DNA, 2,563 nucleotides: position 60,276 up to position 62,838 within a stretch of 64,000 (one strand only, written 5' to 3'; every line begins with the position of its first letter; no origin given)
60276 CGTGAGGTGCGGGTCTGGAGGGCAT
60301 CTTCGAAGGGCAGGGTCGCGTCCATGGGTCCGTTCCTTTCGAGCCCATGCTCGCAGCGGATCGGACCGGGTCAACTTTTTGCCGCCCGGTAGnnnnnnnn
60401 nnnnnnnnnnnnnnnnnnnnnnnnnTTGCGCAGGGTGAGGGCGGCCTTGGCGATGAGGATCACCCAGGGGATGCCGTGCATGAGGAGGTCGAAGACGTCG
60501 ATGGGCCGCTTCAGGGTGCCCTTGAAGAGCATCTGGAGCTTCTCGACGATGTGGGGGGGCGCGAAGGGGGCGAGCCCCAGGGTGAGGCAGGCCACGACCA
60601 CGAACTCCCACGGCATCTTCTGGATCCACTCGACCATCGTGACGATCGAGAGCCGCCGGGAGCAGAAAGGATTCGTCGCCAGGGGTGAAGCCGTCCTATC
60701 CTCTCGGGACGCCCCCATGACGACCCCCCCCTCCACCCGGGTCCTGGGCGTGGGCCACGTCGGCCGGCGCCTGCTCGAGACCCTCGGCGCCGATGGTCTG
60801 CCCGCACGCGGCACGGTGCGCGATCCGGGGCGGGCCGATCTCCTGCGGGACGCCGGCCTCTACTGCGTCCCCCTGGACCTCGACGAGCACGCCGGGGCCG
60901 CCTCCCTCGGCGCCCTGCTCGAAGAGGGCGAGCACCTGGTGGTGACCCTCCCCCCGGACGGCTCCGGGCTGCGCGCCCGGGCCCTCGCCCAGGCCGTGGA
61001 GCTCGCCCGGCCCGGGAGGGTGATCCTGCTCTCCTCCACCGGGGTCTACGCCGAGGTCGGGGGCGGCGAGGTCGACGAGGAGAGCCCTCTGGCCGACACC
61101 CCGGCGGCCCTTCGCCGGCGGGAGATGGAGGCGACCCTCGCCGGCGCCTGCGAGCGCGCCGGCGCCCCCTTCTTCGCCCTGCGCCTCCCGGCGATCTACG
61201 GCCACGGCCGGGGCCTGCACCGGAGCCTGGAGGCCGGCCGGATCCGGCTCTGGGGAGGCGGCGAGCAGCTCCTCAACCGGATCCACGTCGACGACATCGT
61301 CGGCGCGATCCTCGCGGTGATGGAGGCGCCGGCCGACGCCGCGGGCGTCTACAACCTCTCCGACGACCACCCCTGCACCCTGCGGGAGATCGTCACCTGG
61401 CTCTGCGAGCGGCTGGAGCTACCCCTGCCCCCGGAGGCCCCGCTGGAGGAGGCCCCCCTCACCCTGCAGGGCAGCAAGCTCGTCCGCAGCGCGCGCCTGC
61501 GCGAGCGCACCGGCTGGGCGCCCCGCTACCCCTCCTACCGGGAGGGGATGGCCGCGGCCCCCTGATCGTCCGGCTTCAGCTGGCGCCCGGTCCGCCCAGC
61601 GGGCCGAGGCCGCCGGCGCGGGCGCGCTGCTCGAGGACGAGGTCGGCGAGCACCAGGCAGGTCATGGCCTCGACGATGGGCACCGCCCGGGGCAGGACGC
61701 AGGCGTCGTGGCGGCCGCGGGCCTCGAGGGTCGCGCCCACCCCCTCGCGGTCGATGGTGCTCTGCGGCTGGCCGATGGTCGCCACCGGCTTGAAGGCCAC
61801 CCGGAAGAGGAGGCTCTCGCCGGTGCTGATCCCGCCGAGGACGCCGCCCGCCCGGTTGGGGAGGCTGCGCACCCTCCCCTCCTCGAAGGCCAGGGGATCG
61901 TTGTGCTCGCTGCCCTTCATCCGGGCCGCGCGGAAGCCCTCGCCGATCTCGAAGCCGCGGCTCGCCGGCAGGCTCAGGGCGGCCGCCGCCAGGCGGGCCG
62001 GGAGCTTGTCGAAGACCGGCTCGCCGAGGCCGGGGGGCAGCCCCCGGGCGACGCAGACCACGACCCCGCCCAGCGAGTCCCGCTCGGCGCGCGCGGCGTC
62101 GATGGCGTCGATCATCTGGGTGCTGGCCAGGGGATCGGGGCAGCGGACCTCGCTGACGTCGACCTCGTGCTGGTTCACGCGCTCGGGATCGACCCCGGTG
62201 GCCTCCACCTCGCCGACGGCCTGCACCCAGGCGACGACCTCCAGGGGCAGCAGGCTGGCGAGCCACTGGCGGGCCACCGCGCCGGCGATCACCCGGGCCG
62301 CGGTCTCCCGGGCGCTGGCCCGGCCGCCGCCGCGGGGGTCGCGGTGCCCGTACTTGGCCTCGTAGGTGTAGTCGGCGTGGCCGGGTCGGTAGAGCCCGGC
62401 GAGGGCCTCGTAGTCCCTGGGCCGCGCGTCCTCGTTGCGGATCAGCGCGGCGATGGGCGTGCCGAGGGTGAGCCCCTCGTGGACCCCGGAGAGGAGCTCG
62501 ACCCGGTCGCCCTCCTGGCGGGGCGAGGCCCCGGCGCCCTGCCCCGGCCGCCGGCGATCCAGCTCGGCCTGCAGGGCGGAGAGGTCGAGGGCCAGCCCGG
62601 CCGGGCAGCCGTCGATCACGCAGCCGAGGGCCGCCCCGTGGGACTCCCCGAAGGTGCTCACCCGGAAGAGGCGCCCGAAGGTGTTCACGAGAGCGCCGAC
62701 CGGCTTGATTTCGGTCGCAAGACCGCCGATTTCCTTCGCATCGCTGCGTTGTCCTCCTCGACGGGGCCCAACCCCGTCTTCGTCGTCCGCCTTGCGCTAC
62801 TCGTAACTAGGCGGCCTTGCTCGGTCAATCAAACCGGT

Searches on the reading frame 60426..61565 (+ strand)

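Call 97: search_protein_families(library=pfam, proteins=[window:60426-61565:+], max_evalue=0.001)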
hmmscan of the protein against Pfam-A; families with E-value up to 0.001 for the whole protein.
window:60426-61565:+ (379 aa): 2 families
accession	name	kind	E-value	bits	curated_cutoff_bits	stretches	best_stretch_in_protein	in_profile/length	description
PF01370.27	Epimerase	-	6e-11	42.6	20.9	1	186-311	97-239/240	NAD dependent epimerase/dehydratase family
PF13460.12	NAD_binding_10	-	3.8e-07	30.6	27.2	1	110-214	4-108/184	NAD(P)H-binding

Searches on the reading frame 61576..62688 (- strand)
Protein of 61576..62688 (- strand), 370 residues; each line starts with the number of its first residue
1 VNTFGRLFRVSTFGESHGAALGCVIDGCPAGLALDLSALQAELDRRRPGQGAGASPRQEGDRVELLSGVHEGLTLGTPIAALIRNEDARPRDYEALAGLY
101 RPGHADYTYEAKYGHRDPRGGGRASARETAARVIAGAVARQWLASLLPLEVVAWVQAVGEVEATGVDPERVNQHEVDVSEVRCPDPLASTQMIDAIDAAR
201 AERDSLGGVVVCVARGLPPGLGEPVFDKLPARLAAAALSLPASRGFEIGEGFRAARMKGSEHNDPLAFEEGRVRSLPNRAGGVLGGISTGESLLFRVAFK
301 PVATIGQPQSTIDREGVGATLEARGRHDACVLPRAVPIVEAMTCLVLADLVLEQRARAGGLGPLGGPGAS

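Call 97: search_protein_families(library=pfam, proteins=[window:61576-62688:-], max_evalue=0.001)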
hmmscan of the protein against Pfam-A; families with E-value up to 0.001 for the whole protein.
window:61576-62688:- (370 aa): 1 family
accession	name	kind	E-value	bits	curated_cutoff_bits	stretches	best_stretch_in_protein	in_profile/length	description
PF01264.26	Chorismate_synt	-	5.6e-132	439.8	27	1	8-352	1-327/327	Chorismate synthase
